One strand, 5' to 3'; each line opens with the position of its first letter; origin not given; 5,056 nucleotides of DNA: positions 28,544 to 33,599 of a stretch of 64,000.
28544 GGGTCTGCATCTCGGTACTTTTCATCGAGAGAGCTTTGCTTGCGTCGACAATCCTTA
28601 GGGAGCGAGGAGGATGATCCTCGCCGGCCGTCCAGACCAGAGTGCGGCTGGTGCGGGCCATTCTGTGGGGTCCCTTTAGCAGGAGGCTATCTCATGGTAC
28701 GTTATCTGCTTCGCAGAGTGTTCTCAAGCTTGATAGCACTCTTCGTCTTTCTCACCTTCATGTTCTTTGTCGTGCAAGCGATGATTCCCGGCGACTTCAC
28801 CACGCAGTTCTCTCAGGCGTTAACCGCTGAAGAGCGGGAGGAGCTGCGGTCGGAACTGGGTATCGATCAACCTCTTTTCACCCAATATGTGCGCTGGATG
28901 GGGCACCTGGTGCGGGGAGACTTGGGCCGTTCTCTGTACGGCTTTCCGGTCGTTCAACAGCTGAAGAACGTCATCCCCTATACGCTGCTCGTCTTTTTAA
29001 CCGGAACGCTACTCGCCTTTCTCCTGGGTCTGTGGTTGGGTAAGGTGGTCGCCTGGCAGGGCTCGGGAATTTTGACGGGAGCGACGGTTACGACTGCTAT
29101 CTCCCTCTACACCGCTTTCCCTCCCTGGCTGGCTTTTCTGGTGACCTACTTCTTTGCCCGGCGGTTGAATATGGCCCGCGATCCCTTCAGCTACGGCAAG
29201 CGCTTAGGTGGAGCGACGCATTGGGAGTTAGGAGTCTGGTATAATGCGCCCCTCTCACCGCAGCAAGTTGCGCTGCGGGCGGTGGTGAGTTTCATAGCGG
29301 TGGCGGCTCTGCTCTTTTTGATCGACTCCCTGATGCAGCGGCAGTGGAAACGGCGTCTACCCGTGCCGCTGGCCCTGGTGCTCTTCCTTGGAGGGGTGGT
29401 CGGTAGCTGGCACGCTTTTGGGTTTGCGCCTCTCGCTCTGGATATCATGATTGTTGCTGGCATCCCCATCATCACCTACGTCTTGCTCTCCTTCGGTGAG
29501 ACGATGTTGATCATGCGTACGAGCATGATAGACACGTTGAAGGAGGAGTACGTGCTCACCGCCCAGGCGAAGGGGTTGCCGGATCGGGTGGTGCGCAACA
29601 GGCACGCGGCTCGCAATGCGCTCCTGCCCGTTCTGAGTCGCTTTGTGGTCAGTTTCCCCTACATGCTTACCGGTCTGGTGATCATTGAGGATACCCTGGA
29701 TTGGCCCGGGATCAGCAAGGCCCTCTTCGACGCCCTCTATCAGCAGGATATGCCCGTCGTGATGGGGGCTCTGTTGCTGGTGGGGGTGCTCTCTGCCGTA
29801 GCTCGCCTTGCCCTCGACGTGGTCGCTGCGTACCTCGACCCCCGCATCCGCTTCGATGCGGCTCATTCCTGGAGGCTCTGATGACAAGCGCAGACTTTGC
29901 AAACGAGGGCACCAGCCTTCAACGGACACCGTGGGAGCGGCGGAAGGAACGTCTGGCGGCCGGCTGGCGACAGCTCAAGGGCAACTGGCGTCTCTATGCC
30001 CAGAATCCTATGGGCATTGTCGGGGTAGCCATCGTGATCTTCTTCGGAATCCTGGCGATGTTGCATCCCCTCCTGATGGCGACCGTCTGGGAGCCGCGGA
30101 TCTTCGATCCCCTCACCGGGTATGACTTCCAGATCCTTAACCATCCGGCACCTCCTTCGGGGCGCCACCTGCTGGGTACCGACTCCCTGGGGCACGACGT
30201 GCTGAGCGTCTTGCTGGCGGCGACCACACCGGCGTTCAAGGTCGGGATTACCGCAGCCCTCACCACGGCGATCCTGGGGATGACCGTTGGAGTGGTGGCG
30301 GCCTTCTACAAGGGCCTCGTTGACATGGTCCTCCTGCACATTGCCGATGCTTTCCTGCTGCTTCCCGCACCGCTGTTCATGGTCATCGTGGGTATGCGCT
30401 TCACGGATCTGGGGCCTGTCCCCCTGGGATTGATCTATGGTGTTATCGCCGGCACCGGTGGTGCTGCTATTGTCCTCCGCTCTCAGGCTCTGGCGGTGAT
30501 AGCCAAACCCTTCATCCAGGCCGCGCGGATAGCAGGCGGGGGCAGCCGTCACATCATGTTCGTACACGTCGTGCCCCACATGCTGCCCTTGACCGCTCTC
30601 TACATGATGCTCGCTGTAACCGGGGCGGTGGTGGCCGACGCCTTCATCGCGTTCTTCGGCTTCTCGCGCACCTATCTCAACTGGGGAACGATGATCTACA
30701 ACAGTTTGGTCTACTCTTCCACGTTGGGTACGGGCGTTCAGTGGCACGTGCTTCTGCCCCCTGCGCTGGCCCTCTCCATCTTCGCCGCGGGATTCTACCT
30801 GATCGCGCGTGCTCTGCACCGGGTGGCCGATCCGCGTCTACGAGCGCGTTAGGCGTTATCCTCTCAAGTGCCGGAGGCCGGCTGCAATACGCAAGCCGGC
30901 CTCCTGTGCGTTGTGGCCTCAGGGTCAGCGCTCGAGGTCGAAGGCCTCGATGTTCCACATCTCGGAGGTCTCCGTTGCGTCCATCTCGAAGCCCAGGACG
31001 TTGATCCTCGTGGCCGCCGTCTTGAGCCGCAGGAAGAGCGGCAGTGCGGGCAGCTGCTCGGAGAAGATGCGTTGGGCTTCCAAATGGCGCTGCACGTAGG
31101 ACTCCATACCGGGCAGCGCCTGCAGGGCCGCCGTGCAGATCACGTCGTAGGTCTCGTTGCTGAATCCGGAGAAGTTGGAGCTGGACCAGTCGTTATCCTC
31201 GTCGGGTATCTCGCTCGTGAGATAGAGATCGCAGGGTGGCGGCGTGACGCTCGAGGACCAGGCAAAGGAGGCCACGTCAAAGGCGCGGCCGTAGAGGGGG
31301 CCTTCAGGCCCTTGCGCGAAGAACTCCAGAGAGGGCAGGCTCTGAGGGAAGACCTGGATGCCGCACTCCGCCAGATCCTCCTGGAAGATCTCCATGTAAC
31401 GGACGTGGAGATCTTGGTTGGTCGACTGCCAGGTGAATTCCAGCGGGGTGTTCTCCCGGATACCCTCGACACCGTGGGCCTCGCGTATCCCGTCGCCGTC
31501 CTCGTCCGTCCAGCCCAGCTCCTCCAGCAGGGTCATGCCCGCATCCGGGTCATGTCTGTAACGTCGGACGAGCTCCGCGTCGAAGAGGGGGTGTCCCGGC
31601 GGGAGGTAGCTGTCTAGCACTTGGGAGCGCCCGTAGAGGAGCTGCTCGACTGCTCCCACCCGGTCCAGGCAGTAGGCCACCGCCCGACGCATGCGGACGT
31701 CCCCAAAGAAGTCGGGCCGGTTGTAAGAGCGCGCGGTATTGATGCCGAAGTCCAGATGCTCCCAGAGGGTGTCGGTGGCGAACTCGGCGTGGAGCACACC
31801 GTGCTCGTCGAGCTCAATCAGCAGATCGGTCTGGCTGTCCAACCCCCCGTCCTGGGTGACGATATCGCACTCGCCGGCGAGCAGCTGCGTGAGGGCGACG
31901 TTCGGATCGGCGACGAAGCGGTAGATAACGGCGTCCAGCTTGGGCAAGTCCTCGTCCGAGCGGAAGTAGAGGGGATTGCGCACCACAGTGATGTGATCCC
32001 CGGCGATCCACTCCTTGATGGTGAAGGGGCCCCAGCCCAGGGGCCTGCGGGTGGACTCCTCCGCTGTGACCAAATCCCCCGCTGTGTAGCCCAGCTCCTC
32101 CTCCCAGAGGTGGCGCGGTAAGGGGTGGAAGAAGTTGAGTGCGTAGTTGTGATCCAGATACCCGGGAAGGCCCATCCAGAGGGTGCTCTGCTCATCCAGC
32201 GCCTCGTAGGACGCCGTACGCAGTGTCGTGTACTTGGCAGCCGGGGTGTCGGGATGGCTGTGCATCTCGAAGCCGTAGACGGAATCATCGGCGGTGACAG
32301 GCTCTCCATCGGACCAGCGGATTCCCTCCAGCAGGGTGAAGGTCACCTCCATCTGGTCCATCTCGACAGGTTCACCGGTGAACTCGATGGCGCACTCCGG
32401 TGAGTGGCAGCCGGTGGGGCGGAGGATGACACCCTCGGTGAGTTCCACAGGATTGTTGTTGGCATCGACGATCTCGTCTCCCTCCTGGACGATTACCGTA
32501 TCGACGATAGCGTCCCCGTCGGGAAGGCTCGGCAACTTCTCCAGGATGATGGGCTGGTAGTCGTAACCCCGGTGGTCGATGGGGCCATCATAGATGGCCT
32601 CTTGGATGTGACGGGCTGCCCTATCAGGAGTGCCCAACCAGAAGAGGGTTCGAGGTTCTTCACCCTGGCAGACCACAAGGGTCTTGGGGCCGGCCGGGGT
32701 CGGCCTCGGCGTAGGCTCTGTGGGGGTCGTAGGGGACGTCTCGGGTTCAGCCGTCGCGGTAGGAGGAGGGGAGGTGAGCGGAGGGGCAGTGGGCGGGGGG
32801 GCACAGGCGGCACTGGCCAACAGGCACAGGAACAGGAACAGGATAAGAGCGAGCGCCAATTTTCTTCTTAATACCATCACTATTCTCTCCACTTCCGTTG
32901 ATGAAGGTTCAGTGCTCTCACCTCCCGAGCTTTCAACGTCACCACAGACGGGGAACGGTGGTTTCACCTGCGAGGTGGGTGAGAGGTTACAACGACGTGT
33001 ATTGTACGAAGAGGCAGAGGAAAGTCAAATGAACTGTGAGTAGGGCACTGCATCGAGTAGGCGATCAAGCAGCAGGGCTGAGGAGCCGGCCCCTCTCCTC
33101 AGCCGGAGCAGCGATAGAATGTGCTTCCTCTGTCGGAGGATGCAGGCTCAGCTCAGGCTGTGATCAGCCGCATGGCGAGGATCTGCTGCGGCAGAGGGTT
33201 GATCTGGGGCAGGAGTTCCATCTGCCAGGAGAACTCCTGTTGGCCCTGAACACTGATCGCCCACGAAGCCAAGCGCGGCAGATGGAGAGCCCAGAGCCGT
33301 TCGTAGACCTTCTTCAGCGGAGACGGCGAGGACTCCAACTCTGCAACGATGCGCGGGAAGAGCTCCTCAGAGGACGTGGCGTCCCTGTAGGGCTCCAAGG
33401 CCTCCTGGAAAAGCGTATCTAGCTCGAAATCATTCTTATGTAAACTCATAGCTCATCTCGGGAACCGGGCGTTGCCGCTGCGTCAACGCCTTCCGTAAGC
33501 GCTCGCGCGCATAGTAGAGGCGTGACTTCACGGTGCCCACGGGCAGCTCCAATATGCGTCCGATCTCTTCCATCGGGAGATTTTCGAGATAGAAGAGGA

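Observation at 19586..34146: Candidate ECF regulon: twin anti-sigma-like small proteins with a shared promoter bracket a double peptide-uptake system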

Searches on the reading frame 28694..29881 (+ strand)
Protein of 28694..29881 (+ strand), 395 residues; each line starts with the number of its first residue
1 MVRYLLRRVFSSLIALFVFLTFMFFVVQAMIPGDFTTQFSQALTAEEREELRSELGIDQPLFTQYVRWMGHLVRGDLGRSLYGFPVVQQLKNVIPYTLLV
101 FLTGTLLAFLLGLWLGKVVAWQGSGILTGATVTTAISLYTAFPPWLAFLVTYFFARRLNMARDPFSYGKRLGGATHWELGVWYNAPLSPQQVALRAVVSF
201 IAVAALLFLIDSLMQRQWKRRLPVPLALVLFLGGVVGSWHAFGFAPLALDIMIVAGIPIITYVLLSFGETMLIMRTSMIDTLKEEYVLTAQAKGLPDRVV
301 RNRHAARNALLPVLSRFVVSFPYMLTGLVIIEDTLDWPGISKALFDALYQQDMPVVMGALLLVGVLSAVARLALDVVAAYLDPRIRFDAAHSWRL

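Call 75: search_protein_families(library=pfam, proteins=[window:28694-29881:+], max_evalue=0.00001)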
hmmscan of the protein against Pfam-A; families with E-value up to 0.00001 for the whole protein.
window:28694-29881:+ (395 aa): 2 families
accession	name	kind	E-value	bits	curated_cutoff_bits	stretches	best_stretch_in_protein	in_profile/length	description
PF00528.27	BPD_transp_1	-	4e-18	66.2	26.4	1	211-386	43-183/184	Binding-protein-dependent transport system inner membrane component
PF19300.4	BPD_transp_1_N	-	3.6e-11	43.7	23.8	1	1-75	1-75/114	Binding-prot-dependent transport system membrane comp, N-term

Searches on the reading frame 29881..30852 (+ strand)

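Call 75: search_protein_families(library=pfam, proteins=[window:29881-30852:+], max_evalue=0.00001)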
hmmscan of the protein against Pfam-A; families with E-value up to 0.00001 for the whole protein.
window:29881-30852:+ (323 aa): 1 family
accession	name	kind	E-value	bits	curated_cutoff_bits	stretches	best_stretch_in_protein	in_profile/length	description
PF00528.27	BPD_transp_1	-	3.2e-15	56.8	26.4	1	133-321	1-183/184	Binding-protein-dependent transport system inner membrane component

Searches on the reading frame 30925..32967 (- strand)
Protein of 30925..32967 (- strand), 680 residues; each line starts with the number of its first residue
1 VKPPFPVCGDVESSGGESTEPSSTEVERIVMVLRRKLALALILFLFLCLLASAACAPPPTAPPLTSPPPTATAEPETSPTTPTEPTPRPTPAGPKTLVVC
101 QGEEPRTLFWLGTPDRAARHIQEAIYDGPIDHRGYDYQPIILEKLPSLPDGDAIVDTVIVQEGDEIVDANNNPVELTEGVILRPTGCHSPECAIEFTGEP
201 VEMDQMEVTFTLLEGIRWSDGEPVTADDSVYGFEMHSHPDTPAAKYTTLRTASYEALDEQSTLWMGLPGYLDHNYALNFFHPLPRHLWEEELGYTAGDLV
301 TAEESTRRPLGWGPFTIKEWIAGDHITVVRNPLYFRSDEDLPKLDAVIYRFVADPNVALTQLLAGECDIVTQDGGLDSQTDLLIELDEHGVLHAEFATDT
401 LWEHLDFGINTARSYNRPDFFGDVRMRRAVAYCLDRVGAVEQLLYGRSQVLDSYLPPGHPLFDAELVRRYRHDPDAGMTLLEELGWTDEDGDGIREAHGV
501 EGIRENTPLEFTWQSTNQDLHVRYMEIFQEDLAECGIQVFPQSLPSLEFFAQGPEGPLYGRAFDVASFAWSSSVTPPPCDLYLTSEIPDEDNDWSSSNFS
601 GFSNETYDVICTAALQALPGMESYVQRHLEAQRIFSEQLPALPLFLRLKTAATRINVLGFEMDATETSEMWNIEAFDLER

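Call 5: search_protein_families(library=pfam, proteins=[window:30925-32967:-], max_evalue=1)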
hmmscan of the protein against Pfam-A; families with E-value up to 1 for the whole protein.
window:30925-32967:- (680 aa): 2 families
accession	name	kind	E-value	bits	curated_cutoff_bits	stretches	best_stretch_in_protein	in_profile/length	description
PF00496.27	SBP_bac_5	-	2.8e-55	188.4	32.4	1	203-582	14-358/368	Bacterial extracellular solute-binding proteins, family 5 Middle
PF19723.4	DUF6216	-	0.21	11.2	27.3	1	599-648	197-244/270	Family of unknown function (DUF6216)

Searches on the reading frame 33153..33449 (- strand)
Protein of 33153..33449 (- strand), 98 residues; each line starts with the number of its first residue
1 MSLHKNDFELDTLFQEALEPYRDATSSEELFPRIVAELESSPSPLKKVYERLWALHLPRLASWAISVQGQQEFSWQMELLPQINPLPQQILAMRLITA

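Call 5: search_protein_families(library=pfam, proteins=[window:33153-33449:-], max_evalue=1)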
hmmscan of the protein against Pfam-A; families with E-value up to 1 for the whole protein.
window:33153-33449:- (98 aa): 0 families

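Call 6: search_protein_families(library=ncbifam, proteins=[window:33153-33449:-], max_evalue=1)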
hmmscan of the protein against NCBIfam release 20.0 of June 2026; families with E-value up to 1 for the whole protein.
window:33153-33449:- (98 aa): 1 family
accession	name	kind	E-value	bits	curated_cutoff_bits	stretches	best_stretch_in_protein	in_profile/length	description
TIGR01634.1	tail_P2_I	equivalog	0.043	13.8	30.05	1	23-71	4-53/139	phage tail protein I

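Call 8: find_homologous_proteins(query=window:33153-33449:-, max_evalue=0.01)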
Query window:33153-33449:- (98 aa): 2 proteins with E <= 0.01 among 4 candidates.
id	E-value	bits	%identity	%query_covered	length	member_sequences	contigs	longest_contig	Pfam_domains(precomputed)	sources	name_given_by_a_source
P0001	2.1e-44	167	99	83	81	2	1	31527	-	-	-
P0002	2.2e-34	135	68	100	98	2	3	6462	-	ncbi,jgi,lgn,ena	-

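Call 10: find_encoding_contigs(protein=P0002, flank=10000, max_places=6)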
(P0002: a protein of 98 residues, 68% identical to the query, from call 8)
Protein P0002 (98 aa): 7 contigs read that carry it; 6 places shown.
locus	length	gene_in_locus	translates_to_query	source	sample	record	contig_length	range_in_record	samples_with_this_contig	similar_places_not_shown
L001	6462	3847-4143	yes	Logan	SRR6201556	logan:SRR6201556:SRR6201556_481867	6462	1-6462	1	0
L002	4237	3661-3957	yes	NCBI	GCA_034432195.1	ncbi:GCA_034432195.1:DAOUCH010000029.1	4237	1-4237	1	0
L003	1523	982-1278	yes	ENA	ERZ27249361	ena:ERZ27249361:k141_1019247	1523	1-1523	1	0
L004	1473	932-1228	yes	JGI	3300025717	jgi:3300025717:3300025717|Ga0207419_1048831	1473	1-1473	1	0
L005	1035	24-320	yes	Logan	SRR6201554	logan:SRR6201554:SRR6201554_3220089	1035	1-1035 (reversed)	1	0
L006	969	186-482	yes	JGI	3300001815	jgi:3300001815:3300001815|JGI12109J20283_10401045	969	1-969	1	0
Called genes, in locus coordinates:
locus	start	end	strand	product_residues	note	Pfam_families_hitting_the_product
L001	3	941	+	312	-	?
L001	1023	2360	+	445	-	PF22039:HUTI_composite_bact (weak), PF01979:Amidohydro_1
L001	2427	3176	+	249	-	PF01746:tRNA_m1G_MT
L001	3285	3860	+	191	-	PF07638:Sigma70_ECF (faint), PF04542:Sigma70_r2, PF08281:Sigma70_r4_2, PF04545:Sigma70_r4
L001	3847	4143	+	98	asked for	-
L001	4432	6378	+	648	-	PF00496:SBP_bac_5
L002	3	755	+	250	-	?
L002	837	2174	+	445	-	PF01979:Amidohydro_1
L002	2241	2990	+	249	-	PF01746:tRNA_m1G_MT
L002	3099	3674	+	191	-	PF07638:Sigma70_ECF (faint), PF04542:Sigma70_r2, PF08281:Sigma70_r4_2, PF04545:Sigma70_r4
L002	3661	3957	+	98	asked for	-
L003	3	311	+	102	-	?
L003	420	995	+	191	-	PF07638:Sigma70_ECF (faint), PF04542:Sigma70_r2, PF08281:Sigma70_r4_2, PF04545:Sigma70_r4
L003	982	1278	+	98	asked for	-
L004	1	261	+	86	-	?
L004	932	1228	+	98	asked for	-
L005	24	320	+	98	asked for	-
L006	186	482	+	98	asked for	-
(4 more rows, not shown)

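Call 33: find_homologous_proteins(query=A4, max_evalue=0.001)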
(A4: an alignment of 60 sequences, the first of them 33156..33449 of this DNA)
Query A4 (60 sequences) (98 aa, profile of the alignment): 6 proteins with E <= 0.001 among 4470 candidates.
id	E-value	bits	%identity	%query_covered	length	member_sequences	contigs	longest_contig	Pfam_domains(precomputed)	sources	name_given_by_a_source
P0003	6.8e-19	86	23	70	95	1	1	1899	-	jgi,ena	-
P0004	6.0e-17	80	29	43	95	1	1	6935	-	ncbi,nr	ncbi:MAG: hypothetical protein P1S60_05870 [Anaerolineae bacterium]|nr:hypothetical protein [Anaerol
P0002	3.2e-13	68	68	100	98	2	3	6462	-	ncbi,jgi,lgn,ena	-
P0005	8.8e-7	47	-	-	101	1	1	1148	-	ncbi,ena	-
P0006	8.3e-4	38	-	-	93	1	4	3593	-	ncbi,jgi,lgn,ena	-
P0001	8.8e-4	38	99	83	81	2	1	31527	-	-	-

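Call 35: search_protein_families(library=pfam, alignment_id=A4, max_evalue=0.1)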
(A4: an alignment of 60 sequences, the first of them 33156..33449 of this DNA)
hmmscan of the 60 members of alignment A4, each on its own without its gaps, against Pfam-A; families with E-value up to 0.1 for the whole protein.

A. member 1, window:33156-33449:- (98 aa): 0 families

B. families by the number of members that match (of 60 scanned): 3 families
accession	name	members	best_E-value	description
PF12553.13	DUF3742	2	0.0088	Protein of unknown function (DUF3742)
PF22041.1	GST_C_7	1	0.04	Glutathione S-transferase, C-terminal domain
PF07038.16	Circovir2_Orf4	1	0.08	Circovirus 2, anti-apoptotic ORF4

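Call 36: search_solved_structures(query=A4, max_evalue=10, show_alignments=2)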
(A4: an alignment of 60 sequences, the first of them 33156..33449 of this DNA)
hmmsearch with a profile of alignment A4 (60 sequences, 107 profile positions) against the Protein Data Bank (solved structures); distinct sequences matched with E-value up to 10: 44.
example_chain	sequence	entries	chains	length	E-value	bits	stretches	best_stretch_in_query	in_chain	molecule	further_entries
4ty9_A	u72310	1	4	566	0.41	14.6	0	27-75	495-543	Polyprotein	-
3ajb_B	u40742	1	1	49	0.46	14.4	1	5-29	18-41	Peroxisomal biogenesis factor 19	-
4ty8_B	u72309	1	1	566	1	13.3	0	27-75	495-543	Polyprotein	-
2dxs_A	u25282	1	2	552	1.2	13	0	27-75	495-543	Genome polyprotein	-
2jc0_A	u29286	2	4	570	1.3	13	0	27-75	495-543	RNA-DEPENDENT RNA-POLYMERASE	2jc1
6mvk_A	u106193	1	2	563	1.3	12.9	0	27-75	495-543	HCV Polymerase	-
2fvc_A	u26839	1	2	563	1.4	12.9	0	27-75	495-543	polyprotein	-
3frz_A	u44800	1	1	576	1.7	12.6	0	27-75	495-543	RNA-directed RNA polymerase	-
6mvq_A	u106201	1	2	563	1.8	12.5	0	27-74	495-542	HCV Polymerase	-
6mvp_A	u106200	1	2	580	1.9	12.5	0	27-74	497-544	Genome polyprotein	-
4tlr_A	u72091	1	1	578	1.9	12.5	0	27-75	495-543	NS5b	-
3fql_A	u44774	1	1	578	1.9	12.4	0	27-75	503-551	RNA-directed RNA polymerase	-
3hhk_A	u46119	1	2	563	1.9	12.4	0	27-75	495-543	HCV NS5 polymerase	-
4txs_A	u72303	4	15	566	1.9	12.4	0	27-75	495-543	Polyprotein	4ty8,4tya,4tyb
5pzo_A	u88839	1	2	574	1.9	12.4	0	27-75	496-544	RNA-directed RNA polymerase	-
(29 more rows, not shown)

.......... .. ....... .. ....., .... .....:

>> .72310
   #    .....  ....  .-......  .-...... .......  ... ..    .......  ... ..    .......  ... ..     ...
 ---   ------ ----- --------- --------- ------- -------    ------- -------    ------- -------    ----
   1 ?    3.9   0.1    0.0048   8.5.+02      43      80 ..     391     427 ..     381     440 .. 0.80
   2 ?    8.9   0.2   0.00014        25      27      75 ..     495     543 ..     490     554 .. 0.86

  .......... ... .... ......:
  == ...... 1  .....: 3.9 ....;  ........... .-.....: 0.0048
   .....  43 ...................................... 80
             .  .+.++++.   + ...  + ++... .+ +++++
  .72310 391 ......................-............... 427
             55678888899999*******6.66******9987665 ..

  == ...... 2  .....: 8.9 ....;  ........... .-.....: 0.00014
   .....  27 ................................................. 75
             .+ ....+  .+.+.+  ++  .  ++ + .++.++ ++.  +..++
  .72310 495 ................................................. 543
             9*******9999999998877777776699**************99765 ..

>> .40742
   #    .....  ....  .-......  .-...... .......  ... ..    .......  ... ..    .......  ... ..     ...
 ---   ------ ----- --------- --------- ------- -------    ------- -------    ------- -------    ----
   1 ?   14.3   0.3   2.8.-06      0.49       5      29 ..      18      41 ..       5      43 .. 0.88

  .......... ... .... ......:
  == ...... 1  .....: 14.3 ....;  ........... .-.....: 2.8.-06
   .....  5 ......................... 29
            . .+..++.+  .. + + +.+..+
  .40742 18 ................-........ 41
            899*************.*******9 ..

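Call 45: search_protein_representatives(alignment_id=A5)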
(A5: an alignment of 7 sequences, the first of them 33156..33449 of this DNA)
Query: 7 sequences, 102 profile positions. Proteins with E-value up to 0.001 (for the whole library): 33; up to 1e-10: 4; up to 1e-30: 0. The best 33 are listed.
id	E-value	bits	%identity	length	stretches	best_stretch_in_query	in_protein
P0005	1.1e-24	102.9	-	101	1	1-85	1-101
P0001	2.0e-24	102.1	-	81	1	18-102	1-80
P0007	2.6e-14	69.6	-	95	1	1-102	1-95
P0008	1.4e-12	64.1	-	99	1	1-102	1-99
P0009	1.7e-10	57.4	-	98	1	1-101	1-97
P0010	3.1e-10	56.5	-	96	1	1-100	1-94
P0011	3.2e-10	56.5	-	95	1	1-102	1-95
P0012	3.2e-09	53.3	-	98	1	1-102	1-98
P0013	1.6e-08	51.0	-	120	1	1-102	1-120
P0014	5.0e-08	49.5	-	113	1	5-102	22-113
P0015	5.1e-08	49.4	-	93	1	3-99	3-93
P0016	1.9e-07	47.6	-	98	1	1-102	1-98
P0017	5.3e-07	46.2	-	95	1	1-102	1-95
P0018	1.5e-06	44.7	-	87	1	10-102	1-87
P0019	1.6e-06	44.6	-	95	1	1-66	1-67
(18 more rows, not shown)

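Call 55: predict_structure(alignment_id=A6)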
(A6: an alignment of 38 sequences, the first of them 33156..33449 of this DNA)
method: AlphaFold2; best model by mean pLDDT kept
length: 98 residues; sequences in the alignment: 38
mean_pLDDT: 69.1   pTM: 0.31
mean pLDDT of the five models: 69.1, 67.7, 65.5, 64.3, 63.1
residues with pLDDT >= 90: 17; 70-90: 33; 50-70: 30; < 50: 18
segments of 3 or more residues with pLDDT < 50: 73-82, 84-88
pLDDT, mean of each block of 10 residues (from residue 1): 75 95 88 86 73 68 52 48 49 54
secondary structure, 60 per line:
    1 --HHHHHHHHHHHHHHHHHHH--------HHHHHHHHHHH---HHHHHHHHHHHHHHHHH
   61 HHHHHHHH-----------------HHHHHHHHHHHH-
elements in order: H3-21 H30-40 H44-68 H86-97

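Call 60: fold_search(model_id=the predicted structure, library=pdb)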
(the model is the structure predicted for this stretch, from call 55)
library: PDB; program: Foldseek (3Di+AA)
matches with E <= 10: 0; with E <= 0.001: 0
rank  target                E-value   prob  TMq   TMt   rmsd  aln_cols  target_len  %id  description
